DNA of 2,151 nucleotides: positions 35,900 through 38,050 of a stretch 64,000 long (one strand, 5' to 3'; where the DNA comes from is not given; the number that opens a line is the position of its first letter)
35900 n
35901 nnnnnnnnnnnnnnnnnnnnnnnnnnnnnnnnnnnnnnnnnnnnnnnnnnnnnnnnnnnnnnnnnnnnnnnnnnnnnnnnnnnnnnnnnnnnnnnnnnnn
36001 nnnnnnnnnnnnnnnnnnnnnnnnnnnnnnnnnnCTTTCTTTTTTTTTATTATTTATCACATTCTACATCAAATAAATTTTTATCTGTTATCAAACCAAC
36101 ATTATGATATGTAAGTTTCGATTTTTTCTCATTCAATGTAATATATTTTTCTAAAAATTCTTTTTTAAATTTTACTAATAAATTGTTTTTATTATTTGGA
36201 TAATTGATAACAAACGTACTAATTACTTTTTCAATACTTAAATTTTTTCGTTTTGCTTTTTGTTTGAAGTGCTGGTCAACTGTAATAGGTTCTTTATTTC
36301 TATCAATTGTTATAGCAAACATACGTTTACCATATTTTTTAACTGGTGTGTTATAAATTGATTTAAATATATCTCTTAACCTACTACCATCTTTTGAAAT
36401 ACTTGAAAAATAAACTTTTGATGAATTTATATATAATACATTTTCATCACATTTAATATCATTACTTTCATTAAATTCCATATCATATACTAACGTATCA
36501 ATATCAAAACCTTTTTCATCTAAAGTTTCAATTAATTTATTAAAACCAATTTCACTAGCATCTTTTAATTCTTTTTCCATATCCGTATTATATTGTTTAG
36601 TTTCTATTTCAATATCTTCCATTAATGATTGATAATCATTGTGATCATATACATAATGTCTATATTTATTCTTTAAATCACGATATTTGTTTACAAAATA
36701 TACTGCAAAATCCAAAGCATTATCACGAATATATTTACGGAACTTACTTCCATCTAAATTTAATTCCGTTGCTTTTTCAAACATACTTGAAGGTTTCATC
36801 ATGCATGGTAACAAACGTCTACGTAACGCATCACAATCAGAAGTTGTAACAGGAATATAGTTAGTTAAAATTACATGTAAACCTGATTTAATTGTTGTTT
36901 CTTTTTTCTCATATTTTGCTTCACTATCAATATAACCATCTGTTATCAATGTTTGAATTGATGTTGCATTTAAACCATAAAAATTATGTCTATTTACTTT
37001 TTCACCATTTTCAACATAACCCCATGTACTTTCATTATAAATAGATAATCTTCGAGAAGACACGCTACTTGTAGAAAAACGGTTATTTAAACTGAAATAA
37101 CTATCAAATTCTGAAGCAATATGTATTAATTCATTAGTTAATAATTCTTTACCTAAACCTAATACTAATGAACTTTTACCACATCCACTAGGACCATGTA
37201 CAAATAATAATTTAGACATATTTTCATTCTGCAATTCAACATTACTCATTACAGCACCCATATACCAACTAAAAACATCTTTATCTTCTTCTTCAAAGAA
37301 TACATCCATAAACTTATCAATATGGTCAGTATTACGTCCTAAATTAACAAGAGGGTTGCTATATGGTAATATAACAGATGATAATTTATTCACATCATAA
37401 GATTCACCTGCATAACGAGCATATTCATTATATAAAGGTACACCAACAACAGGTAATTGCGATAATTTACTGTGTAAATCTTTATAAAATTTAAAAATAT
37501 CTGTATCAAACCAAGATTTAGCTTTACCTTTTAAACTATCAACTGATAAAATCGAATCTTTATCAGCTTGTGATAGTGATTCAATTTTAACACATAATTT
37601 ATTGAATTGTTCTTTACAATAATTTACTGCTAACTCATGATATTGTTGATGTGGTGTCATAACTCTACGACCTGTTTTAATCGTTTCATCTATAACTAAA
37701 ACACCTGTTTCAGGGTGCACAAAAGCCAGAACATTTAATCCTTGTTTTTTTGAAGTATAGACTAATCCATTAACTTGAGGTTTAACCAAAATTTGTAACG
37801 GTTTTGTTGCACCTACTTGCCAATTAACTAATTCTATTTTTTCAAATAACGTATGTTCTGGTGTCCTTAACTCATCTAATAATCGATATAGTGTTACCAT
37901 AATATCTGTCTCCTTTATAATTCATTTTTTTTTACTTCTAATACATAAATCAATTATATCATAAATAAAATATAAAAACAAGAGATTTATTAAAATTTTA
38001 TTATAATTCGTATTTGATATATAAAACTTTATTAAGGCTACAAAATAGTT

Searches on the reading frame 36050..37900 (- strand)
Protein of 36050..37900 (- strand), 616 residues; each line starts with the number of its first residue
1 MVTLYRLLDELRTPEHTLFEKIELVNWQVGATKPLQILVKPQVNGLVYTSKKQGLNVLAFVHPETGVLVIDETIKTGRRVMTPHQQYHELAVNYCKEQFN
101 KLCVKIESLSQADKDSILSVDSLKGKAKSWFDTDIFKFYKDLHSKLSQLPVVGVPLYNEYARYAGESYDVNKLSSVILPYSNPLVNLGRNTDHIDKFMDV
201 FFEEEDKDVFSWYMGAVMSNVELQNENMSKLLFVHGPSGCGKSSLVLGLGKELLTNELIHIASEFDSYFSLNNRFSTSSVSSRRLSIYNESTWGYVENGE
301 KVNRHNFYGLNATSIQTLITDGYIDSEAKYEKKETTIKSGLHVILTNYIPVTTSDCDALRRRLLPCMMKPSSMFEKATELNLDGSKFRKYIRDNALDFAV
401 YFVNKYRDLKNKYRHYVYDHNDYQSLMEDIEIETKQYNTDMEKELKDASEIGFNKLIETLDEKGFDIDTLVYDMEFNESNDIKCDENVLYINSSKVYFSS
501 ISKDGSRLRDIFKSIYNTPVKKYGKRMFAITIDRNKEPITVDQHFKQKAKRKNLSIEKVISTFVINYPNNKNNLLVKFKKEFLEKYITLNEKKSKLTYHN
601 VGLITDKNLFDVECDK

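Call 5: search_protein_families(library=pfam, proteins=[window:36050-37900:-])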
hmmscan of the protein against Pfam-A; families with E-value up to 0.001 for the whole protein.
window:36050-37900:- (616 aa): 3 families
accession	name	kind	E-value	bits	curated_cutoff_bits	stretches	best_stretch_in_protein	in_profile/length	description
PF19263.5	DUF5906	-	1.8e-06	29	27.6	1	235-361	2-113/114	Family of unknown function (DUF5906)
PF13191.12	AAA_16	-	0.00064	20.7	32.6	0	229-268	24-63/167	AAA ATPase domain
PF03215.21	Rad17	-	0.00098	19.5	23.8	0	223-254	40-70/186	Rad17 P-loop domain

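Call 49: search_protein_families(library=ncbifam, proteins=[window:36050-37900:-], max_evalue=0.01)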
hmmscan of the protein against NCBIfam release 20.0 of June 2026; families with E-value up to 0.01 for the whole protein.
window:36050-37900:- (616 aa): 0 families

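Call 69: search_protein_families(library=phrogs, proteins=[window:36050-37900:-], max_evalue=0.001)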
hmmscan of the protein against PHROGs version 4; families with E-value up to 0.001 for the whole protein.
window:36050-37900:- (616 aa): 1 family
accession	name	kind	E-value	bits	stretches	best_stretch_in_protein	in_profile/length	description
phrog_1156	-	DNA, RNA and nucleotide metabolism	0.00034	20.3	1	191-364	522-681/855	DNA primase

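Call 71: find_homologous_proteins(query=window:36050-37900:-, max_evalue=0.00001)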
Query window:36050-37900:- (616 aa): 8 proteins with E <= 0.00001 among 8000 candidates.
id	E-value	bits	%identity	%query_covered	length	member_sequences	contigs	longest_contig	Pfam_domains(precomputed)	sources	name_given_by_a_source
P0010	0.0e+0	1383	100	100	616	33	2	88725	PF19263.6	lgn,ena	-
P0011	0.0e+0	1080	78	100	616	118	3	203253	PF19263.6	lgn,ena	-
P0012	1.1e-204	700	54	99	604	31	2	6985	PF19263.6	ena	-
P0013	1.4e-200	686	53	94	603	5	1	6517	PF19263.6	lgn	-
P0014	1.1e-199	683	53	99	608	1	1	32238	PF19263.6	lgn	-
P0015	1.0e-197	677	52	98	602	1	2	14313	PF19263.6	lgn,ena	-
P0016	1.1e-189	650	55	84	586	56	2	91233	PF19263.6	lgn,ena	-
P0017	4.5e-73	265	32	86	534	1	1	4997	PF19263.6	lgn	-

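Call 72: find_encoding_contigs(protein=P0014, flank=6000, max_places=3)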
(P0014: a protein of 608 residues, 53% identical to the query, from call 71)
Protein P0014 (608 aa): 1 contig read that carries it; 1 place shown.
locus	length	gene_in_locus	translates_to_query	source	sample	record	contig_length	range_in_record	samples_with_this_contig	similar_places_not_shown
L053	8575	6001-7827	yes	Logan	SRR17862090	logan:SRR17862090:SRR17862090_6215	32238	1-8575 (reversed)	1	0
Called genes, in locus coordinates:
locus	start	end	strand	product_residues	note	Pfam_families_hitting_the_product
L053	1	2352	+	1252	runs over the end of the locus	PF02534:T4SS-DNA_transf, PF12696:TraG-D_C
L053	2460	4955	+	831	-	PF17998:AgI_II_C2, PF16364:Antigen_C (weak)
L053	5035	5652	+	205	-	PF02517:Rce1-like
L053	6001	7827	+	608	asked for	PF19263:DUF5906 (weak)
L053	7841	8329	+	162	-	-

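Call 73: find_encoding_contigs(protein=P0016, flank=6000, max_places=3)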
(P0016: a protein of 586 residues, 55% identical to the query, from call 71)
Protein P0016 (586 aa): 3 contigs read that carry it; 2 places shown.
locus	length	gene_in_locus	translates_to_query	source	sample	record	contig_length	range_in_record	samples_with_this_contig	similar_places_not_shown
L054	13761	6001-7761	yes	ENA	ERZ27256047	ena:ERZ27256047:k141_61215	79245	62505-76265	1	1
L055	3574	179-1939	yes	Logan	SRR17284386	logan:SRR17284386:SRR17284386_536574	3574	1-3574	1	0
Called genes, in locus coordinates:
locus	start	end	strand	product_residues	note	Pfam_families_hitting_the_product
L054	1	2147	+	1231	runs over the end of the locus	PF02534:T4SS-DNA_transf, PF12696:TraG-D_C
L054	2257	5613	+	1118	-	PF17998:AgI_II_C2, PF16364:Antigen_C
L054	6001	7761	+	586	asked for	PF19263:DUF5906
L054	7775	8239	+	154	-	-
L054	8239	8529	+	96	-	-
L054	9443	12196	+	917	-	PF06458:MucBP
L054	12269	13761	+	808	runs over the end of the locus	PF01131:Topoisom_bac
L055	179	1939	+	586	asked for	PF19263:DUF5906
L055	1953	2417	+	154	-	-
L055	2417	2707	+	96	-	-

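Call 74: find_encoding_contigs(protein=P0017, flank=6000, max_places=3)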
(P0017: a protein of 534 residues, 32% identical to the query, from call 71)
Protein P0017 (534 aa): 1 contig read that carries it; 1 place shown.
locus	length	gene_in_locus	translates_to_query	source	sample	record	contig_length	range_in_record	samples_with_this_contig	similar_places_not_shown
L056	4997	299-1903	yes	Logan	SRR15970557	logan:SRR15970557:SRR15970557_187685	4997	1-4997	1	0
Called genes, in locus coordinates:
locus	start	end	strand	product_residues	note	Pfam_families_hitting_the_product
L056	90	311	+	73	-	-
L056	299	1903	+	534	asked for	PF19263:DUF5906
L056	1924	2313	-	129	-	-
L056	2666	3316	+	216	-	-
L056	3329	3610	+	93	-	-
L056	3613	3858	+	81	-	-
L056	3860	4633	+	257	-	-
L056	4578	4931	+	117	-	-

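Call 79: find_encoding_contigs(protein=P0012, flank=6000, max_places=3)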
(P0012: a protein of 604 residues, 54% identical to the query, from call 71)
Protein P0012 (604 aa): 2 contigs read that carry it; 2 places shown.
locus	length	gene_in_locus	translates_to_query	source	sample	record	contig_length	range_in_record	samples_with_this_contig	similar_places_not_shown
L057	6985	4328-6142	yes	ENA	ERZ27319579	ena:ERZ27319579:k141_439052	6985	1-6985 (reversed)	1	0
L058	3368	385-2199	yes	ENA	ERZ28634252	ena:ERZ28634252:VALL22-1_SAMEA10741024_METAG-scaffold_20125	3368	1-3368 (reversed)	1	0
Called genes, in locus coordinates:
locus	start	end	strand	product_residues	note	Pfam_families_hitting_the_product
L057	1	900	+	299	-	?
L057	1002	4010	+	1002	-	PF18652:Adhesin_P1_N (weak), PF17998:AgI_II_C2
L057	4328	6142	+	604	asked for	PF19263:DUF5906 (weak)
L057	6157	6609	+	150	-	-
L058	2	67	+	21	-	?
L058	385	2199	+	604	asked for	PF19263:DUF5906 (weak)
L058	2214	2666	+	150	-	-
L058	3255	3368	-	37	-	?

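Call 80: find_encoding_contigs(protein=P0015, flank=6000, max_places=3)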
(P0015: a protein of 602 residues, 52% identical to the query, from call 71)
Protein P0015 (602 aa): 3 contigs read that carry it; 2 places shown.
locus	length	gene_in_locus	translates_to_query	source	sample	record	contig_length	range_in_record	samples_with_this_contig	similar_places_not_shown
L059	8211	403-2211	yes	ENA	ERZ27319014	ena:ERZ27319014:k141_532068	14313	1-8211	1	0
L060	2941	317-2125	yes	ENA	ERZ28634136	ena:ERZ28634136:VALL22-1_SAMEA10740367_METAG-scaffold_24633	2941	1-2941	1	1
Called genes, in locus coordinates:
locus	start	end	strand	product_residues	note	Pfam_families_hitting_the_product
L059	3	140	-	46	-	?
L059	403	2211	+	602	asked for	PF19263:DUF5906 (weak)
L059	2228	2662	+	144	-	-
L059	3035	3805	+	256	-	-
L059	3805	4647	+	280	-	PF18555:MobL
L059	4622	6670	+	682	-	PF05496:RuvB_N (faint), PF13401:AAA_22 (faint), PF07724:AAA_2, PF00004:AAA (weak), PF07728:AAA_5 (weak)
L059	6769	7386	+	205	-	-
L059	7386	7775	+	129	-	-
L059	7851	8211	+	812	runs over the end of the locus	PF01751:Toprim (weak), PF01131:Topoisom_bac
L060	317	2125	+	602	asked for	PF19263:DUF5906 (weak)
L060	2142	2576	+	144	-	-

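Call 90: search_solved_structures(query=A7, max_evalue=1)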
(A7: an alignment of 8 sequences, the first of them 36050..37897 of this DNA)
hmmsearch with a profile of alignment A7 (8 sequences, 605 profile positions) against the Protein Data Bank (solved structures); distinct sequences matched with E-value up to 1: 7.
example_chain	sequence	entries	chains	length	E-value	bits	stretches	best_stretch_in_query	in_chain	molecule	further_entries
9rx4_E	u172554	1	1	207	0.072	14.7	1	214-264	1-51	Ras-related protein Rab-1A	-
7mit_E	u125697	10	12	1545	0.15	13.7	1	208-254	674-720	Isoform SUR2B of ATP-binding cassette sub-family C member 9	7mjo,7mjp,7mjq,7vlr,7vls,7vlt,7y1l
7vlu_A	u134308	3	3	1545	0.15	13.7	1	208-254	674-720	ATP-binding cassette sub-family C member 9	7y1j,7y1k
3w40_A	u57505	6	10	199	0.49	12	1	35-123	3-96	Phosphoserine phosphatase RsbX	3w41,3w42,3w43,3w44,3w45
8a8h_A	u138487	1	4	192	0.64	11.6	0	231-257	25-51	APS kinase from Methanothermococcus thermolithotrophicus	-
4ri0_A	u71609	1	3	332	0.8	11.3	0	462-541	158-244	Serine protease HTRA3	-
6n9l_A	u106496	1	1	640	0.92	11.1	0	229-246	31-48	UvrABC system protein A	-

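Call 97: predict_structure(alignment_id=A7)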
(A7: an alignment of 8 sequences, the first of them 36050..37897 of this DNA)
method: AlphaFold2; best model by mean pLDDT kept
length: 615 residues; sequences in the alignment: 8
mean_pLDDT: 73.7   pTM: 0.57
mean pLDDT of the five models: 73.7, 66.6, 65.5, 63.5, 59.6
residues with pLDDT >= 90: 84; 70-90: 336; 50-70: 90; < 50: 105
segments of 3 or more residues with pLDDT < 50: 72-77, 223-226, 264-280, 291-303, 307-338, 569-571, 588-615
pLDDT, mean of each block of 10 residues (from residue 1): 81 85 88 86 76 75 79 50 88 91 88 86 81 72 79 61 73 78 90 93 93 83 56 79 86 76 45 34 67 42 45 41 35 43 74 67 84 79 79 95 90 81 72 79 89 90 86 77 87 84 82 89 89 76 88 83 65 66 59 43 39 31
secondary structure, 60 per line:
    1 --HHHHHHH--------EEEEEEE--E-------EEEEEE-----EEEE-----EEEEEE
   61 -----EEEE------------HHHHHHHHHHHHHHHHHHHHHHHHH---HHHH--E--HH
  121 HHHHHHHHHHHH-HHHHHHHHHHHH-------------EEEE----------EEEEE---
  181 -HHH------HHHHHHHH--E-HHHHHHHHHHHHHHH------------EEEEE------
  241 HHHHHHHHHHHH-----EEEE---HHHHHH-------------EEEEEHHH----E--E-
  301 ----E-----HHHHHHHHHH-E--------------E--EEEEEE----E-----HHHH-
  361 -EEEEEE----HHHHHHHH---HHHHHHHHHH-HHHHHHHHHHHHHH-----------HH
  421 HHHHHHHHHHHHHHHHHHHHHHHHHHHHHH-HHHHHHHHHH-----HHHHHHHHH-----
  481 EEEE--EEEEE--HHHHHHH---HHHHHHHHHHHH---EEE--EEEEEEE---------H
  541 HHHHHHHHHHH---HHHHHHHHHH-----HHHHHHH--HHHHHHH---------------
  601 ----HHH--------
elements in order: H3-9 E18-24 E35-40 E46-49 E55-60 E66-69 H82-106 H110-113 H119-132 H134-145 E159-162 E173-177 H191-198 H203-217 E230-234 H241-252 E258-261 H265-270 E284-288 H311-320 E340-345 H356-359 E362-367 H372-379 H383-392 H394-407 H419-450 H452-461 H467-475 E481-484 E487-491 H494-500 H504-515 E519-521 E524-530 H540-551 H555-564 H570-576 H579-585

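Call 99: fold_search(model_id=the predicted structure, library=pdb)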
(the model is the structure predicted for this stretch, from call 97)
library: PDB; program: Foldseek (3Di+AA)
matches with E <= 10: 719; with E <= 0.001: 125
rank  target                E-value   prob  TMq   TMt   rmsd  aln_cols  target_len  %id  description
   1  8ww7_D                8.6e-09  1.00  0.32  0.24  18.2       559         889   12  Structure of AMPPNP-Form AsfvPrimPol Dodecamer (released 2025-04-30)
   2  8wh6_E                1.6e-08  1.00  0.34  0.29  20.4       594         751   12  MPOX E5 hexamer ADP and ssDNA bound and clear primase domain conformation (released 2024-09-25)
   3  8ww7_J                1.6e-08  1.00  0.33  0.24  19.3       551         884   13  Structure of AMPPNP-Form AsfvPrimPol Dodecamer (released 2025-04-30)
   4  8wh0_A                1.7e-08  1.00  0.34  0.43  20.0       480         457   11  MPOX E5 hexamer ssDNA and AMP-PNP bound conformation (released 2024-10-09)
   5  9ilz_A                2.3e-08  1.00  0.30  0.25  16.4       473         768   12  The Cryo-EM structure of MPXV E5 in complex with ssDNA (released 2025-06-18)
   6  8wh3_A                3.9e-08  1.00  0.34  0.42  20.7       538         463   10  MPOX E5 hexamer apo form (released 2024-09-25)
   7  8wvz_D                4.3e-08  1.00  0.31  0.30  18.9       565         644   13  Structure of ADP-Form AsfvPrimPol Hexamer (released 2024-10-30)
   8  8ww8_B                5.1e-08  1.00  0.34  0.26  19.4       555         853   12  Structure of Apo-Form AsfvPrimPol Hexamer (released 2025-04-30)
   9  8iqi_C                5.1e-08  1.00  0.34  0.25  19.2       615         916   11  Structure of Full-Length AsfvPrimPol in Complex-Form (released 2023-07-26)
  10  8ww7_B                5.4e-08  1.00  0.35  0.26   8.6       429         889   14  Structure of AMPPNP-Form AsfvPrimPol Dodecamer (released 2025-04-30)
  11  8wh0_D                5.4e-08  1.00  0.33  0.42  19.9       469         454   10  MPOX E5 hexamer ssDNA and AMP-PNP bound conformation (released 2024-10-09)
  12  8ww7_I                6.0e-08  1.00  0.34  0.25   8.8       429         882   13  Structure of AMPPNP-Form AsfvPrimPol Dodecamer (released 2025-04-30)
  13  8hwa_A                6.0e-08  1.00  0.31  0.28  15.6       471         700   11  D5 ATP-ADP-Apo-ssDNA IS1 (released 2024-01-10)
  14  8wvz_A                6.4e-08  1.00  0.33  0.32   9.0       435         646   13  Structure of ADP-Form AsfvPrimPol Hexamer (released 2024-10-30)
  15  9ilz_F                6.4e-08  1.00  0.32  0.36  22.5       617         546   13  The Cryo-EM structure of MPXV E5 in complex with ssDNA (released 2025-06-18)
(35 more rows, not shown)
